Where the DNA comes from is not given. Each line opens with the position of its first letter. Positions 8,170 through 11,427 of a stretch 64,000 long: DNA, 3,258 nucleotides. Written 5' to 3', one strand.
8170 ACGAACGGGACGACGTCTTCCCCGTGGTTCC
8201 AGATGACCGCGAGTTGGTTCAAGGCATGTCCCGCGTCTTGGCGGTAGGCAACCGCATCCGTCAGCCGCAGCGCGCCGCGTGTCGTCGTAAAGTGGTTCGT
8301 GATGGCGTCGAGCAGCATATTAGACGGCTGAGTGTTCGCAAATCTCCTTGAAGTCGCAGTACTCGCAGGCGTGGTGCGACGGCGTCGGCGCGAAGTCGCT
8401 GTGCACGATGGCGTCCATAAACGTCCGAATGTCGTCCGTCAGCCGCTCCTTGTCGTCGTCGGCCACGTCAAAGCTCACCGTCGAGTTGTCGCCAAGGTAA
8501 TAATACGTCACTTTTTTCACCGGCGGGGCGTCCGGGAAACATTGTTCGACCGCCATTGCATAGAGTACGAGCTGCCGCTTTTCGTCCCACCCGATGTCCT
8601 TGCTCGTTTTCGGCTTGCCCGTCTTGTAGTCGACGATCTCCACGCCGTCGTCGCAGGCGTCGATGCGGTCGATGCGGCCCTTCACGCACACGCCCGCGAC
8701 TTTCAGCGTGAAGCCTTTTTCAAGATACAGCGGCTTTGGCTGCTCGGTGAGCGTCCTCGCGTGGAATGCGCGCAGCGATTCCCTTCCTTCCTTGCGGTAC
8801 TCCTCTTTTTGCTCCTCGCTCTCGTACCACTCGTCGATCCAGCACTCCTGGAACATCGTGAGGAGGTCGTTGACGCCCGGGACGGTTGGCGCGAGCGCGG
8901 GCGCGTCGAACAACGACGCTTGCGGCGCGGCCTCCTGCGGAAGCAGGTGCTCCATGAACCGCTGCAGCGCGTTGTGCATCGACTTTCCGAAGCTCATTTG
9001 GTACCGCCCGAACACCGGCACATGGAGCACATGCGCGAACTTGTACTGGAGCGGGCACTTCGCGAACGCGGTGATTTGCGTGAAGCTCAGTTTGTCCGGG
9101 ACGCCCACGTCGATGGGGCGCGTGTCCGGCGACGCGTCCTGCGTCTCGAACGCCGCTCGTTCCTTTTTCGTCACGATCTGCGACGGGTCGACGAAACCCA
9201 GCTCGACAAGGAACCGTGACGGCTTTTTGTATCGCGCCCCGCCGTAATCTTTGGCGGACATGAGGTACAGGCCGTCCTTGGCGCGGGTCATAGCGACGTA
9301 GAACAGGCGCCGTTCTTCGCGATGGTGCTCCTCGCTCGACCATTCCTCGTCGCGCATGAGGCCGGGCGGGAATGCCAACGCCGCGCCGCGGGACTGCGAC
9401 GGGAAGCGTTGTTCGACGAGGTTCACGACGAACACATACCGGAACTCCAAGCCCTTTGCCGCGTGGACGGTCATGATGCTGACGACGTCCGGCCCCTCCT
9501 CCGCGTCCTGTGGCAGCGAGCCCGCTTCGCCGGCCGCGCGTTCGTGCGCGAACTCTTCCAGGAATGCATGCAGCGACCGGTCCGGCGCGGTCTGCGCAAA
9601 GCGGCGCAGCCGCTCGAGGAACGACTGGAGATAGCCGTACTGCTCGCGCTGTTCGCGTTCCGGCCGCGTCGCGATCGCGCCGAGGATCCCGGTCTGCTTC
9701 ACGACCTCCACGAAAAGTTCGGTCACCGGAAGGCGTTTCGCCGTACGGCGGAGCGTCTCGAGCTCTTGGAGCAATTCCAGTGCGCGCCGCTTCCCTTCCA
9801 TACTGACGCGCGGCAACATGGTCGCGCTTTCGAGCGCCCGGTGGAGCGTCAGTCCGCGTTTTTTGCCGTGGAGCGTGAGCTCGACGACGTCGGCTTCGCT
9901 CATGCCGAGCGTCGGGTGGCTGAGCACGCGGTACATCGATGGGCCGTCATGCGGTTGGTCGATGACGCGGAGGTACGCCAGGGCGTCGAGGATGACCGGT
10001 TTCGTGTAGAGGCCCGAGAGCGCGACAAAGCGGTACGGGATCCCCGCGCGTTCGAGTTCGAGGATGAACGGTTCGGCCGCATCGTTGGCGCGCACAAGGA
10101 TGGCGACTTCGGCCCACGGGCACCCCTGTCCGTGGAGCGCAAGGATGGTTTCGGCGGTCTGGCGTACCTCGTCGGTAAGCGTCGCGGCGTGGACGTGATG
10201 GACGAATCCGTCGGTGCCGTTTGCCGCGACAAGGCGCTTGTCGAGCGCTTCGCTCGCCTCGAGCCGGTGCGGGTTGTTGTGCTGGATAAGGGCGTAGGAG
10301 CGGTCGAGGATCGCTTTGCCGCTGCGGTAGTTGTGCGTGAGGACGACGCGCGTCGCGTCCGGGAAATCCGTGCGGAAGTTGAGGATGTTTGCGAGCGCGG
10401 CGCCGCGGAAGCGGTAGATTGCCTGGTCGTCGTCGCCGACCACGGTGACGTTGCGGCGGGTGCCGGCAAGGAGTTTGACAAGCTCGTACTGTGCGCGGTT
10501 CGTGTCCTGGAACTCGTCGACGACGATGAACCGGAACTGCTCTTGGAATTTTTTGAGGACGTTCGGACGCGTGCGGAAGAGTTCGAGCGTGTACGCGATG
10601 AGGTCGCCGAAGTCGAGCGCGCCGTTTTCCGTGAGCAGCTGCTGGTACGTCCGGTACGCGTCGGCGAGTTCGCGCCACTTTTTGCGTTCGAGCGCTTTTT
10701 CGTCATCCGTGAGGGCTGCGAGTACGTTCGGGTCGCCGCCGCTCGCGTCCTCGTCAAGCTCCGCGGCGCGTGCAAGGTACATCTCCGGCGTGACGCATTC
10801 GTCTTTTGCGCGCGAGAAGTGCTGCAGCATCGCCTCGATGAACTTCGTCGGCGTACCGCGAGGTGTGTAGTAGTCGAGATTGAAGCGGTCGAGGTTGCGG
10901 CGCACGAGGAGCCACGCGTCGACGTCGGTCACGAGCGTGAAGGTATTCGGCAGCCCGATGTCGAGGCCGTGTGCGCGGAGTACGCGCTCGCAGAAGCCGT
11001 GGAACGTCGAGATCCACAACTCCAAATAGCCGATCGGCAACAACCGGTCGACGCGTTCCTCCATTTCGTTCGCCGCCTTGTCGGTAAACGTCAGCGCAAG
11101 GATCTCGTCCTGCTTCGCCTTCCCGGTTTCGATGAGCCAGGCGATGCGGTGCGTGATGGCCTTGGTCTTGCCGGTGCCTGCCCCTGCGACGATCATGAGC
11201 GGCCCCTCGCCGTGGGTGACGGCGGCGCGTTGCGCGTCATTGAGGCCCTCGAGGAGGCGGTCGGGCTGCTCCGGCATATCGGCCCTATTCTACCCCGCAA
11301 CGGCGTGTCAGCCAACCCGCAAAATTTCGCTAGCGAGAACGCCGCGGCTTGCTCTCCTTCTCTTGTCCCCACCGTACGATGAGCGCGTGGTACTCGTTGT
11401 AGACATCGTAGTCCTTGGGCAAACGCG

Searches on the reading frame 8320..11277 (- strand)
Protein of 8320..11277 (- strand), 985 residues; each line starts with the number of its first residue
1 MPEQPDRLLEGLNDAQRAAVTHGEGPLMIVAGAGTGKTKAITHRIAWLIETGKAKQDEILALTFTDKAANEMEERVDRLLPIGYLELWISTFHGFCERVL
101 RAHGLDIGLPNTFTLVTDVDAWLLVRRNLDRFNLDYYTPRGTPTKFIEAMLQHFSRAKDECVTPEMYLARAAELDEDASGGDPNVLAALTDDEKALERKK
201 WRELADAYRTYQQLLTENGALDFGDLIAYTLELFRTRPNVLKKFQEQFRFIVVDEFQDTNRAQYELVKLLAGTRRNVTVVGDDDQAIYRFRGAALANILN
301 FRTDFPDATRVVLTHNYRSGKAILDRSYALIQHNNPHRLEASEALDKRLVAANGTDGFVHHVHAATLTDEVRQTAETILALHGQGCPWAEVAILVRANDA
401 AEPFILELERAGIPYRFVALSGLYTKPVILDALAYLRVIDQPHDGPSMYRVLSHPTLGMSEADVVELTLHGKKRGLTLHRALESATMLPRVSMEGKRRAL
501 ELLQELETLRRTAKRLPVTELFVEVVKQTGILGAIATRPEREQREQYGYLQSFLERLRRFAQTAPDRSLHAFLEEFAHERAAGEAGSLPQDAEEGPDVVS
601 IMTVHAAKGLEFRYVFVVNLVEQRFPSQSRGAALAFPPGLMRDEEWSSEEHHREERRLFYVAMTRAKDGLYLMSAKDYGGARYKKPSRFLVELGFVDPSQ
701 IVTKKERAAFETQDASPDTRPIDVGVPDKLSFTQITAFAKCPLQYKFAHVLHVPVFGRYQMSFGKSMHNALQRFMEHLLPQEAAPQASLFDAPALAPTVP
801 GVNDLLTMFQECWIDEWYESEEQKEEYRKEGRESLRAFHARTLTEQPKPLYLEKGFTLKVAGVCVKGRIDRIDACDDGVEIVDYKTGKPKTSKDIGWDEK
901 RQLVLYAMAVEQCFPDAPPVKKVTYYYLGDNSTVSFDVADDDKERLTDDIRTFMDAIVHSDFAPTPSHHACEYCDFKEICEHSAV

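Call 34: search_protein_families(library=pfam, proteins=[window:8320-11277:-], max_evalue=0.00001)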
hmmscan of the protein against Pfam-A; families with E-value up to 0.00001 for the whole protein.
window:8320-11277:- (985 aa): 6 families
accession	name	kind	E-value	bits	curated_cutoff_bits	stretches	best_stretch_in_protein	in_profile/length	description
PF00580.27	UvrD-helicase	-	1.4e-80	271.3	23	1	12-306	1-271/271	UvrD/REP helicase N-terminal domain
PF13361.12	UvrD_C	-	1.2e-50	173.4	25.6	1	311-675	1-348/350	UvrD-like helicase C-terminal domain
PF12705.13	PDDEXK_1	-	3.2e-35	122.7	22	1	730-981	2-247/247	PD-(D/E)XK nuclease superfamily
PF13245.12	AAA_19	-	2.7e-25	89.5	25.1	1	16-291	1-134/134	AAA domain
PF13538.12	UvrD_C_2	-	5.4e-12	45.8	27.4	0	650-673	29-52/52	UvrD-like helicase C-terminal domain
PF13604.12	AAA_30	-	9.2e-09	35.7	27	0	12-76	2-66/191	AAA domain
